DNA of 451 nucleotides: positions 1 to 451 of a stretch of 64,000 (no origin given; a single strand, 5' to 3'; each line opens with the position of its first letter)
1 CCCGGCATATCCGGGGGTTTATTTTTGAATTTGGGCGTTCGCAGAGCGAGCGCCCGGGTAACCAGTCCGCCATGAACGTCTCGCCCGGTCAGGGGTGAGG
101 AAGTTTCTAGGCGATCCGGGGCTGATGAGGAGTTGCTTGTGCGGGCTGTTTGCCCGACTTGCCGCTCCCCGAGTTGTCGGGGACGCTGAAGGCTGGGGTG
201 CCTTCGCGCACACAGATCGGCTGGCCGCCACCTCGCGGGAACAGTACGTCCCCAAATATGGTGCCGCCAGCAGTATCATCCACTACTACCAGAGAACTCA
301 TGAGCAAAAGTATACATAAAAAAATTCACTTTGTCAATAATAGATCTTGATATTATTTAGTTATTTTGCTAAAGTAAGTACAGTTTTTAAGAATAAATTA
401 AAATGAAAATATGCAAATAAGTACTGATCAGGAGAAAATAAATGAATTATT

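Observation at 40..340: Island 1: about 260-nt GC-rich transcribed segment with a perfect promoter, no long ORF, possible leaderless micro-ORF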

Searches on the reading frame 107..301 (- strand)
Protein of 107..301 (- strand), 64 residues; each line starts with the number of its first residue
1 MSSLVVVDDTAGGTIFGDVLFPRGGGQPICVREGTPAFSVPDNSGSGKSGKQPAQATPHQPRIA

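Call 26: search_protein_families(library=pfam, proteins=[window:107-301:-], max_evalue=1)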
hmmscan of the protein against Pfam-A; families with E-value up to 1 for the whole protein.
window:107-301:- (64 aa): 0 families

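Call 52: search_protein_representatives(protein=window:110-301:-)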
Query: 64 residues. Proteins with E-value up to 0.001 (for the whole library): 2; up to 1e-10: 0; up to 1e-30: 0. The best 2 are listed.
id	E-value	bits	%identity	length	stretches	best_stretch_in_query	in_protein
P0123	4.5e-07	45.9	35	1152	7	34-61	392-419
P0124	4.9e-04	36.3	38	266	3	17-49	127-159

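Call 58: search_protein_families(library=phrogs, proteins=[window:110-301:-], max_evalue=0.01)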
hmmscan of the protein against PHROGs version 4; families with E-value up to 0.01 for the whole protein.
window:110-301:- (64 aa): 0 families

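Call 72: predict_structure(protein=window:110-301:-)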
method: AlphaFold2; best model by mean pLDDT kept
length: 64 residues; sequences in the alignment: 1
mean_pLDDT: 48.2   pTM: 0.20
mean pLDDT of the five models: 48.2, 48.0, 45.4, 44.2, 43.1
residues with pLDDT >= 90: 0; 70-90: 0; 50-70: 21; < 50: 43
segments of 3 or more residues with pLDDT < 50: 1-6, 8-14, 22-28, 32-34, 38-46, 53-59
pLDDT, mean of each block of 10 residues (from residue 1): 43 49 49 50 47 48 57
secondary structure, 60 per line:
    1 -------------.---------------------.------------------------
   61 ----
elements in order:
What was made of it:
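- On Leaderless mRNA / micro-protein gene: AlphaFold2 gave pLDDT 48 (call 72).
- AlphaFold2 gives pLDDT 48 with no secondary structure (call 72).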
